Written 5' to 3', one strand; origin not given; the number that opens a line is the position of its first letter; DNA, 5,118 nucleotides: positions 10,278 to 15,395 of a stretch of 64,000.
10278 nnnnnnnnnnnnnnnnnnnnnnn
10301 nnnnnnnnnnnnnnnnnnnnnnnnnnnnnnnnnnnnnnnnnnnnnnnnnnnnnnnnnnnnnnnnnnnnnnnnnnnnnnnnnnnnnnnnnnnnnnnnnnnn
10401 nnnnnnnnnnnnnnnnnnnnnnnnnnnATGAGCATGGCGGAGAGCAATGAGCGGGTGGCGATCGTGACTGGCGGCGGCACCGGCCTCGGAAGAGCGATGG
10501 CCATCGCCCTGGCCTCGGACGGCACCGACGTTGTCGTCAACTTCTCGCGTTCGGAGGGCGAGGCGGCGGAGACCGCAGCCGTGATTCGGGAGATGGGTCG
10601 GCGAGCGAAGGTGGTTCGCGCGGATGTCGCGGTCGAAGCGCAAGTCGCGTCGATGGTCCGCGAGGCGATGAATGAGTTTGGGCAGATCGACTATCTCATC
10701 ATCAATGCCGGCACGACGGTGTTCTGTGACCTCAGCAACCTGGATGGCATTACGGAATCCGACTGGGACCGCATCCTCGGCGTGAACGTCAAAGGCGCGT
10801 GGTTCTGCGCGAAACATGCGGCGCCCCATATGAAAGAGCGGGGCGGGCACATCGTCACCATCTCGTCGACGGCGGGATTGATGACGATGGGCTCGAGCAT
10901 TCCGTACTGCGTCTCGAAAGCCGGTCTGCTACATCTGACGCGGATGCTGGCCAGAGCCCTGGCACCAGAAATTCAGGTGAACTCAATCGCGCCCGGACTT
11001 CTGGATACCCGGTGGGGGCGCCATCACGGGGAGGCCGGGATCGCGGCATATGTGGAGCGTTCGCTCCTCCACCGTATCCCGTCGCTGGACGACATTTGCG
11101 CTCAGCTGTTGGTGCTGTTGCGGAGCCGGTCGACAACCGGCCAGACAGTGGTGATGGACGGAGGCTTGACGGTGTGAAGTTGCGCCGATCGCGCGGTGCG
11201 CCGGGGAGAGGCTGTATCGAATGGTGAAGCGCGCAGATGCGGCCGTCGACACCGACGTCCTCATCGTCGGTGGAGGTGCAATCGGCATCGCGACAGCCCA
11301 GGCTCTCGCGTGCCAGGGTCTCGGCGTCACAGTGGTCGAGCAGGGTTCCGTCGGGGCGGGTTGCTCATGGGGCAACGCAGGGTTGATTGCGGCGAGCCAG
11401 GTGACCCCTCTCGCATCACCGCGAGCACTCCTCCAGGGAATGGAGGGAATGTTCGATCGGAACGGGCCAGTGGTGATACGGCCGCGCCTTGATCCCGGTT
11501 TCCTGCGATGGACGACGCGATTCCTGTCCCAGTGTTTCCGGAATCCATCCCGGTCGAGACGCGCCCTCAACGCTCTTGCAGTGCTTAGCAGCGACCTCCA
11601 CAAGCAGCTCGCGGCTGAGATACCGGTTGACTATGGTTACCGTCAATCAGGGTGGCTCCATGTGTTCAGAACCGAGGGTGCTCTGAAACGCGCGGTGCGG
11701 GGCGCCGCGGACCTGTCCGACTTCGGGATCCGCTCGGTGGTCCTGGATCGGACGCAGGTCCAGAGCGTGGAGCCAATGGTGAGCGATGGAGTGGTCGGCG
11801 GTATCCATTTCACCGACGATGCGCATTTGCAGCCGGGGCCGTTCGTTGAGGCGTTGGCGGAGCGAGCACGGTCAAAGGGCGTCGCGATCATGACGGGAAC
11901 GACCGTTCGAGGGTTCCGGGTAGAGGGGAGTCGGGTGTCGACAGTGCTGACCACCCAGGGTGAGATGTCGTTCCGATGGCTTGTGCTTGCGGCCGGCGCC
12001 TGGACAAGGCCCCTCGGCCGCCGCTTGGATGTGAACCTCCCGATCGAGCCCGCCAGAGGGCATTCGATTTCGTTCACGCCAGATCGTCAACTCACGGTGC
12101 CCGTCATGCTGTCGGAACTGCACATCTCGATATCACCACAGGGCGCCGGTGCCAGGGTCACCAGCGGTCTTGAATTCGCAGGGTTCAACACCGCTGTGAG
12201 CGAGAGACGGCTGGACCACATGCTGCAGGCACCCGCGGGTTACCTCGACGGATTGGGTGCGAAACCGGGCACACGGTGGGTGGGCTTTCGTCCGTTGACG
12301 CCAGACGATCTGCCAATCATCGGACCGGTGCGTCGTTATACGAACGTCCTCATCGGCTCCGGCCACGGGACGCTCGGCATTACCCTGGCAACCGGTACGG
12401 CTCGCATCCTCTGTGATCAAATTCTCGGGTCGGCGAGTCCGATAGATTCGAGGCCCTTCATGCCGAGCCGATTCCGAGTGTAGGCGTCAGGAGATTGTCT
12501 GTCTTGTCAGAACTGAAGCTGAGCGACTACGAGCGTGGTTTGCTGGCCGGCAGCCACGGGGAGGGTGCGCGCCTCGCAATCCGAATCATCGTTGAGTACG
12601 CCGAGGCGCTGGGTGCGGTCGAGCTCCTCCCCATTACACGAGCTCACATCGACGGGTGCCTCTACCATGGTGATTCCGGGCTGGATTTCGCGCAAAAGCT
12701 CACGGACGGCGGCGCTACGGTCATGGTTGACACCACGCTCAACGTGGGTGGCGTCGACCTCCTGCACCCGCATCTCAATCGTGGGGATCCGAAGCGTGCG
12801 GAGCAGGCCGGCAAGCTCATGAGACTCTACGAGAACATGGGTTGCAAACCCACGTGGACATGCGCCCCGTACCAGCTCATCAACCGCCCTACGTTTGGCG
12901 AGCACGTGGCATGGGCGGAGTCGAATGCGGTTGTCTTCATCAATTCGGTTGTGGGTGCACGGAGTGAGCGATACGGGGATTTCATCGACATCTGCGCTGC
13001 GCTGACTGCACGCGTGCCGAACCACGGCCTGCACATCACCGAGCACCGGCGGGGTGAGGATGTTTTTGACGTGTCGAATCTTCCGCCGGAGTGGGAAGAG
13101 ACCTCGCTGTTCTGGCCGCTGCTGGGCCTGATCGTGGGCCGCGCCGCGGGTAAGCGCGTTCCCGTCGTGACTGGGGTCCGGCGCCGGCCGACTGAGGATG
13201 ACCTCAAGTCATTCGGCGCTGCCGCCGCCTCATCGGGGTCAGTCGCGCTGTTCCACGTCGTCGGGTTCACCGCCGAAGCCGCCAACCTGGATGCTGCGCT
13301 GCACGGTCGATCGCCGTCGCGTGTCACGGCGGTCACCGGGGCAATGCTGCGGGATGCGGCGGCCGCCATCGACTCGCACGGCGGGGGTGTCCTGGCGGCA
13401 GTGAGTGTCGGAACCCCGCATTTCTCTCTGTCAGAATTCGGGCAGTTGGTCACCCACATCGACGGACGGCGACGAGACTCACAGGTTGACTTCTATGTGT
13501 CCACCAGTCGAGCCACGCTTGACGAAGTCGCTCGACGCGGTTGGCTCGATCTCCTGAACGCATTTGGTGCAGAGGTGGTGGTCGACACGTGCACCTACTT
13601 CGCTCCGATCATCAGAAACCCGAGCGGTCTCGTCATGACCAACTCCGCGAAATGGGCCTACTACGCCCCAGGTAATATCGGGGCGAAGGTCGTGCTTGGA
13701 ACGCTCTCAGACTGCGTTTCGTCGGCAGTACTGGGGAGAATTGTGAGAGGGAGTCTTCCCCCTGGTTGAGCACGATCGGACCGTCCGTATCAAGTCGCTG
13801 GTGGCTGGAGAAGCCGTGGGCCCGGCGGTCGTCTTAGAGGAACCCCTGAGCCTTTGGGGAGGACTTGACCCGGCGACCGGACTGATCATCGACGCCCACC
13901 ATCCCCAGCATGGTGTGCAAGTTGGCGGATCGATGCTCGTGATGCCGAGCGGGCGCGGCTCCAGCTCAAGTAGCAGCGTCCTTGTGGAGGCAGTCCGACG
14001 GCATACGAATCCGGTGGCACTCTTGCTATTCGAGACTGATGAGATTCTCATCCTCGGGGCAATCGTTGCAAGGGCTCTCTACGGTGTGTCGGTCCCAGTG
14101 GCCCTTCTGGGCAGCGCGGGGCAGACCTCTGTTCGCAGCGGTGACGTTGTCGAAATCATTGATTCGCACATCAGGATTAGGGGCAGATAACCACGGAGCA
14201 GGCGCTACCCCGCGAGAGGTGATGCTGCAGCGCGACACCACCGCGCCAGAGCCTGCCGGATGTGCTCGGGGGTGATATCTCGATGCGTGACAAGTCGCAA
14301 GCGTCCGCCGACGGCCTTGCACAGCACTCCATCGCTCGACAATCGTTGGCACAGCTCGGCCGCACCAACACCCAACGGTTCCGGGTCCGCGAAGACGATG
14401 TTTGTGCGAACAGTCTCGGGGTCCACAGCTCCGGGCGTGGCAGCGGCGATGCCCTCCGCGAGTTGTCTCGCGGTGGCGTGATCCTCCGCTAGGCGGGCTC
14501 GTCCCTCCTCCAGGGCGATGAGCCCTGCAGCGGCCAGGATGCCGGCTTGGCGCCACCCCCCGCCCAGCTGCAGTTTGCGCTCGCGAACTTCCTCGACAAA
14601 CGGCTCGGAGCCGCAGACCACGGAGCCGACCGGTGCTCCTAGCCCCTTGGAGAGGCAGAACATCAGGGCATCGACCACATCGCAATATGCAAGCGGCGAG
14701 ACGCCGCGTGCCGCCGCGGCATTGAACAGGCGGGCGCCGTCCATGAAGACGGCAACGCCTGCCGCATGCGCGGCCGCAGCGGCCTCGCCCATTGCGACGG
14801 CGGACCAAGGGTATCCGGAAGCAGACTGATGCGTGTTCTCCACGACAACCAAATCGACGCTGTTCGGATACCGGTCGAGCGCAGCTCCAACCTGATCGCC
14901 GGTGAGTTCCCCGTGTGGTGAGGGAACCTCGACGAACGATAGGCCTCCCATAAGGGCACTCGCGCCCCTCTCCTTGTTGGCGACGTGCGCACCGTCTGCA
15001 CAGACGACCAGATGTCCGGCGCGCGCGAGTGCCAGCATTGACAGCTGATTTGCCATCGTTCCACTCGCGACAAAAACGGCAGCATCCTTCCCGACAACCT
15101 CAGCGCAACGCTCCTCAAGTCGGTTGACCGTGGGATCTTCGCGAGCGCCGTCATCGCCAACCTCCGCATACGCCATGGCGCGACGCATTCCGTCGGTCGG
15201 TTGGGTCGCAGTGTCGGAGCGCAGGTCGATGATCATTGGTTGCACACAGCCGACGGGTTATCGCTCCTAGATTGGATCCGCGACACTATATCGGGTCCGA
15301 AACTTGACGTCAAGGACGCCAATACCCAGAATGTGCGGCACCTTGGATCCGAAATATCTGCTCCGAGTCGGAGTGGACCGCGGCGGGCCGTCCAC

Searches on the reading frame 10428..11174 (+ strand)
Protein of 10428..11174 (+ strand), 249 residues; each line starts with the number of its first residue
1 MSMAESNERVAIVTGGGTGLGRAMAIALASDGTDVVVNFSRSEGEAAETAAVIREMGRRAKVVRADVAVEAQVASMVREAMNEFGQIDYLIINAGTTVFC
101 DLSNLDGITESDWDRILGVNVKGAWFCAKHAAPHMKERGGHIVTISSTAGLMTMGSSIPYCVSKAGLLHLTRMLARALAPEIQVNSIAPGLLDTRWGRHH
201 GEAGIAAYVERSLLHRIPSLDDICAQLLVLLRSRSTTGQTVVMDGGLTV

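Call 12: search_protein_families(library=pfam, proteins=[window:10428-11174:+])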
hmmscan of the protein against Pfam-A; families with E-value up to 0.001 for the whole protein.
window:10428-11174:+ (249 aa): 4 families
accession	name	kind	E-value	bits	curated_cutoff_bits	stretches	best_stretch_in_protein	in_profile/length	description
PF13561.12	adh_short_C2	-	4.9e-49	167.5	27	1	18-248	6-236/236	Enoyl-(Acyl carrier protein) reductase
PF00106.31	adh_short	-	1.3e-48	165.6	26.6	1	9-197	1-187/195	short chain dehydrogenase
PF08659.16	KR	-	1.4e-18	67.9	22.6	1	12-164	4-153/180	KR domain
PF23441.1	SDR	-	1.7e-07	31.4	27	1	12-247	11-255/258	SDR-like rossmann domain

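Call 28: search_protein_families(library=ncbifam, proteins=[window:10428-11174:+], max_evalue=0.00001)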
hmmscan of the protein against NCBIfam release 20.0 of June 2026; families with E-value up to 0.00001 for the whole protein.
window:10428-11174:+ (249 aa): 220 families (the best 25 are shown)
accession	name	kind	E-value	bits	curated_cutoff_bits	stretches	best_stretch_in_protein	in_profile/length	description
NF005559.1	PRK07231.1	subfamily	3.7e-53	180.6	215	1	7-249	3-249/249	glucose 1-dehydrogenase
NF005975.0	PRK08063.1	equivalog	1.1e-48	165.7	328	1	7-248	3-247/250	enoyl-[acyl-carrier-protein] reductase FabL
NF004746.0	PRK06077.1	equivalog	1.3e-48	165.6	320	1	6-247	4-245/252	3-ketoacyl-(acyl-carrier-protein) reductase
NF004818.0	PRK06172.1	equivalog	8.3e-48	162.9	336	1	5-248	4-251/253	SDR family oxidoreductase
NF006597.0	PRK09134.1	equivalog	1.1e-47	162.6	281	1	3-246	7-246/261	SDR family oxidoreductase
NF004791.0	PRK06138.1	equivalog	2.2e-47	161.5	312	1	7-248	4-250/252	SDR family oxidoreductase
NF005853.0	PRK07774.1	equivalog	2.3e-46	158.2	303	1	6-248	4-247/250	SDR family oxidoreductase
NF009466.0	PRK12826.1-2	subfamily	1.1e-45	156.1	222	1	8-247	3-244/248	3-oxoacyl-ACP reductase FabG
TIGR01830.1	3oxo_ACP_reduc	equivalog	1.8e-45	155.5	297.75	1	11-247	1-238/239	3-oxoacyl-[acyl-carrier-protein] reductase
NF005873.0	PRK07814.1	equivalog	2.7e-44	151.5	346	1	7-248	9-252/263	SDR family oxidoreductase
NF004198.0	PRK05653.1-3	equivalog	2.4e-43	148.4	296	1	5-248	4-247/248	3-oxoacyl-ACP reductase FabG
NF009384.0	PRK12743.1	equivalog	3e-43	147.9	264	1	5-248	3-248/258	SDR family oxidoreductase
TIGR03971.1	SDR_subfam_1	subfamily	4.4e-43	147.5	300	1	8-200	3-206/271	mycofactocin-coupled SDR family oxidoreductase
NF052558.1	MBtsdlDhBudC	equivalog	2.5e-42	145.2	270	1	7-248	2-242/250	meso-2,3-butanediol dehydrogenase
NF006070.0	PRK08213.1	subfamily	4.9e-42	144.2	279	1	8-249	12-258/259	gluconate 5-dehydrogenase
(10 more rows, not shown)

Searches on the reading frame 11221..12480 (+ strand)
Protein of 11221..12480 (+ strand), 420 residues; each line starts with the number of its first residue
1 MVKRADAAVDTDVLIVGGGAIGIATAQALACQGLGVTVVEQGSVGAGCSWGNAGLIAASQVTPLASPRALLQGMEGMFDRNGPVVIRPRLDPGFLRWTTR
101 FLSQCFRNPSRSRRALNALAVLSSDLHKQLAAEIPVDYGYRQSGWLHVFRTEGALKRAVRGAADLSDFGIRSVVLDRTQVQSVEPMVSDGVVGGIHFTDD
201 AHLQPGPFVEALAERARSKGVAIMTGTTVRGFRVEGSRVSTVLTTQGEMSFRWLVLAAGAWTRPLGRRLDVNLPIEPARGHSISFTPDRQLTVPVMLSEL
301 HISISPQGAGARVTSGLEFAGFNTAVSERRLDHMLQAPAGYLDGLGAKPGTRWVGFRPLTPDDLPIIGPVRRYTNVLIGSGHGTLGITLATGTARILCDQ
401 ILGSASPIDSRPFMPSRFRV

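Call 12: search_protein_families(library=pfam, proteins=[window:11221-12480:+])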
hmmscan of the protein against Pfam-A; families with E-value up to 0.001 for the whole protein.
window:11221-12480:+ (420 aa): 8 families
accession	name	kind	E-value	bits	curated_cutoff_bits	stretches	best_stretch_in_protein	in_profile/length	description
PF01266.30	DAO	-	4.7e-69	234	27.9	1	12-399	1-352/353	FAD dependent oxidoreductase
PF07992.20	Pyr_redox_2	-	5.3e-08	33.1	26.1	0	10-42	142-174/291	Pyridine nucleotide-disulphide oxidoreductase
PF00070.33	Pyr_redox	-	1.4e-07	32.4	22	0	13-42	2-31/82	Pyridine nucleotide-disulphide oxidoreductase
PF01494.25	FAD_binding_3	-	1.1e-06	28.6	22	1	10-41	1-32/349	FAD binding domain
PF03486.20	HI0933_like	-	6.5e-06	26.2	50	0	207-264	110-168/244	HI0933-like protein Rossmann domain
PF13738.12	Pyr_redox_3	-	1.8e-05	24.6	30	0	14-46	1-34/305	Pyridine nucleotide-disulphide oxidoreductase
PF01946.23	Thi4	-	0.0003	20.6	26.2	1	6-53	13-61/235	Thi4 family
PF00890.30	FAD_binding_2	-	0.00042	20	20.4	0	12-59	1-48/414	FAD binding domain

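Call 28: search_protein_families(library=ncbifam, proteins=[window:11221-12480:+], max_evalue=0.00001)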
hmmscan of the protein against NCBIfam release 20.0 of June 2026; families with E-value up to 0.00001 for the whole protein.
window:11221-12480:+ (420 aa): 18 families
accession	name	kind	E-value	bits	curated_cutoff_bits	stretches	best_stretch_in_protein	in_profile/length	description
NF001933.0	PRK00711.1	subfamily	3.6e-76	256.9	383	1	13-418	3-416/429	D-amino acid dehydrogenase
TIGR02352.1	thiamin_ThiO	equivalog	4.6e-43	147.7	250.8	2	115-403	56-349/351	glycine oxidase ThiO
NF009074.0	PRK12409.1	equivalog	3.6e-41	141.7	494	1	12-402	3-404/410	D-amino acid dehydrogenase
TIGR03197.1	MnmC_Cterm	equivalog_domain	5.5e-16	58.6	174.2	1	191-410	133-381/400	FAD-dependent 5-carboxymethylaminomethyl-2-thiouridine(34) oxidoreductase MnmC1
NF002480.1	PRK01747.1-1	equivalog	2.5e-15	55.9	540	1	165-410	354-626/645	bifunctional tRNA (5-methylaminomethyl-2-thiouridine)(34)-methyltransferase MnmC2/FAD-dependent 5-carboxymethylaminomethyl-2-thiouridine(34)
NF040813.1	pro_dh_Thprot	equivalog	5.3e-15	55.4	600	1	232-405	195-352/362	D-proline dehydrogenase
NF008425.0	PRK11259.1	equivalog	1.9e-14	53.4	257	1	140-292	85-233/377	N-methyl-L-tryptophan oxidase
TIGR03364.1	HpnW_proposed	hypoth_equivalog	3.2e-14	52.8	285.1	2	118-260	58-195/365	TIGR03364 family FAD-dependent oxidoreductase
TIGR01373.1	soxB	subfamily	8.1e-14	51.3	529.45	1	122-419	93-400/407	sarcosine oxidase subunit beta family protein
TIGR01377.1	soxA_mon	subfamily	2.8e-13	49.4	479.65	1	203-279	142-217/381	amino oxidase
TIGR03377.1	glycerol3P_GlpA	equivalog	3.4e-13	49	552.8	1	167-283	104-225/530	anaerobic glycerol-3-phosphate dehydrogenase subunit GlpA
NF008313.0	PRK11101.1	equivalog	2.7e-12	46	425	0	167-281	113-232/548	anaerobic glycerol-3-phosphate dehydrogenase subunit A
NF033460.1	glycerol3P_ox_II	equivalog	2.2e-10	40.2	460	0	174-265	120-211/361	type 2 glycerol-3-phosphate oxidase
NF050086.1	pipecolate_AmaA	exception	3.2e-10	39.2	600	1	8-60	23-75/425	L-pipecolate oxidase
NF008726.1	PRK11728.1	equivalog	1.5e-08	33.9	299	0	141-290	84-232/389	L-2-hydroxyglutarate oxidase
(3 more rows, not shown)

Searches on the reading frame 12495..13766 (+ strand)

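Call 12: search_protein_families(library=pfam, proteins=[window:12495-13766:+])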
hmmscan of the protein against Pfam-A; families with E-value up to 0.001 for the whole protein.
window:12495-13766:+ (424 aa): 1 family
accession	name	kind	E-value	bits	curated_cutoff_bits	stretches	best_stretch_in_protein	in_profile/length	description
PF04412.18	AcnX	-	1.1e-129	433.2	31.5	1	7-408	1-399/400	Aconitase X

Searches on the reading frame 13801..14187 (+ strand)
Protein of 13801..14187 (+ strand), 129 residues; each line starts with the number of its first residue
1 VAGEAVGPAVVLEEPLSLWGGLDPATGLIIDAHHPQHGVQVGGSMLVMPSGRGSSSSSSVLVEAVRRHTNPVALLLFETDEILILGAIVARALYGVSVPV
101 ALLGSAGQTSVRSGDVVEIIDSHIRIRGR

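Call 45: search_protein_families(library=pfam, proteins=[window:13801-14187:+])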
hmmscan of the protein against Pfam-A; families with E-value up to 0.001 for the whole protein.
window:13801-14187:+ (129 aa): 1 family
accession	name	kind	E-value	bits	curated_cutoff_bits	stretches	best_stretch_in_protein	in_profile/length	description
PF01989.23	AcnX_swivel_put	-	1.1e-23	83.3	27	1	16-99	1-78/80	Aconitase X swivel domain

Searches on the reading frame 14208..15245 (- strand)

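Call 12: search_protein_families(library=pfam, proteins=[window:14208-15245:-])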
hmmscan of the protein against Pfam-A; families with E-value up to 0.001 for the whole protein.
window:14208-15245:- (346 aa): 3 families
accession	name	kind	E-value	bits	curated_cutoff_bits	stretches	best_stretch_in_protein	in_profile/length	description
PF01212.27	Beta_elim_lyase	-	8e-88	294.9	27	1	7-286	1-285/288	Beta-eliminating lyase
PF01053.26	Cys_Met_Meta_PP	-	0.00016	20.8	27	1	36-85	50-99/381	Cys/Met metabolism PLP-dependent enzyme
PF01041.23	DegT_DnrJ_EryC1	-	0.00029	20.6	19.8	1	37-92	23-79/360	DegT/DnrJ/EryC1/StrS aminotransferase family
